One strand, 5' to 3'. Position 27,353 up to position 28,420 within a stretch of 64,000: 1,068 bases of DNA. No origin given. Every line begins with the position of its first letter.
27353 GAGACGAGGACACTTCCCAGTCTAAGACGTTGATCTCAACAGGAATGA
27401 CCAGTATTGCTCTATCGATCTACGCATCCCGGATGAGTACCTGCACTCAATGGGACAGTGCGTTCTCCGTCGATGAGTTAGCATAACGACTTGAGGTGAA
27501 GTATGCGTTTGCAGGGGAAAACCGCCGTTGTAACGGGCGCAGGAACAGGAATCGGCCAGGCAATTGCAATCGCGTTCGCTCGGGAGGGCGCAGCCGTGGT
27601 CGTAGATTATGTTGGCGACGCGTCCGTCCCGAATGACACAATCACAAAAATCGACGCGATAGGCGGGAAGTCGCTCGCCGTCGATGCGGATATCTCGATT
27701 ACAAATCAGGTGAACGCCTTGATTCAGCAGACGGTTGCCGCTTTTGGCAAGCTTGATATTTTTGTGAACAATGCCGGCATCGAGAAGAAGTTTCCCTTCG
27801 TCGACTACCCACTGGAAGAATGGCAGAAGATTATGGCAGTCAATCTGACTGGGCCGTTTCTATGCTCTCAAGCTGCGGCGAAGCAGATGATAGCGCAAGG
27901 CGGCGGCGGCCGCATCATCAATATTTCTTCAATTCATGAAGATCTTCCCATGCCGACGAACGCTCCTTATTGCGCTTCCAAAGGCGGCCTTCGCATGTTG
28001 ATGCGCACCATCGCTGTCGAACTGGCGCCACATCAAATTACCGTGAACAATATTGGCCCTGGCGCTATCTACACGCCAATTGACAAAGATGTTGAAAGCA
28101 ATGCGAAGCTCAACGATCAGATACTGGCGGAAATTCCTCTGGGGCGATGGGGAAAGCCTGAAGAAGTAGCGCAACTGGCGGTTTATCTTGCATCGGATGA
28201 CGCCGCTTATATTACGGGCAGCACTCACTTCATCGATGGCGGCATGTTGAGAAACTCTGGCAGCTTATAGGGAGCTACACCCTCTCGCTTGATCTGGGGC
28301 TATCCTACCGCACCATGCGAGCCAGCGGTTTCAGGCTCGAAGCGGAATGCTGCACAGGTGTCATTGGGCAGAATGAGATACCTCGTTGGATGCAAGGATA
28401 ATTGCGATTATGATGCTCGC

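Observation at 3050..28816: Integrase-less ~25.8 kb island at tRNA-His carrying a stress/membrane cluster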

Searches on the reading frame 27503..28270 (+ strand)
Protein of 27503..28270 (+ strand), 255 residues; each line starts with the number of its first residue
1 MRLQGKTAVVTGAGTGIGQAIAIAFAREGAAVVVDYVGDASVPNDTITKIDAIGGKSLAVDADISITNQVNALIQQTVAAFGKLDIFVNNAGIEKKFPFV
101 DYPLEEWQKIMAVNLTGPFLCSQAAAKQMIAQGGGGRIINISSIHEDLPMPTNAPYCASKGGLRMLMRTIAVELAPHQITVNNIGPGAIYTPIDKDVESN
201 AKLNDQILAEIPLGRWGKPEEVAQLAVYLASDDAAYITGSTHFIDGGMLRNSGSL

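Call 10: search_protein_families(library=pfam, proteins=[window:27503-28270:+])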
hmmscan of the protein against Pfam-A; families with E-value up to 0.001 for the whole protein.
window:27503-28270:+ (255 aa): 5 families
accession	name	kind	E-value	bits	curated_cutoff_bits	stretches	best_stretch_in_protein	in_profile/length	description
PF13561.12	adh_short_C2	-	1.5e-69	234.6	27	1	12-248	1-235/236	Enoyl-(Acyl carrier protein) reductase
PF00106.31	adh_short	-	1.1e-57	195.2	26.6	1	6-200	1-193/195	short chain dehydrogenase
PF08659.16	KR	-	5.8e-09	36.6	22.6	1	7-159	2-152/180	KR domain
PF23441.1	SDR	-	0.00013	21.9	27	1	84-248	91-255/258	SDR-like rossmann domain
PF08643.16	DUF1776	-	0.00087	19.2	25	0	101-206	110-214/294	Fungal family of unknown function (DUF1776)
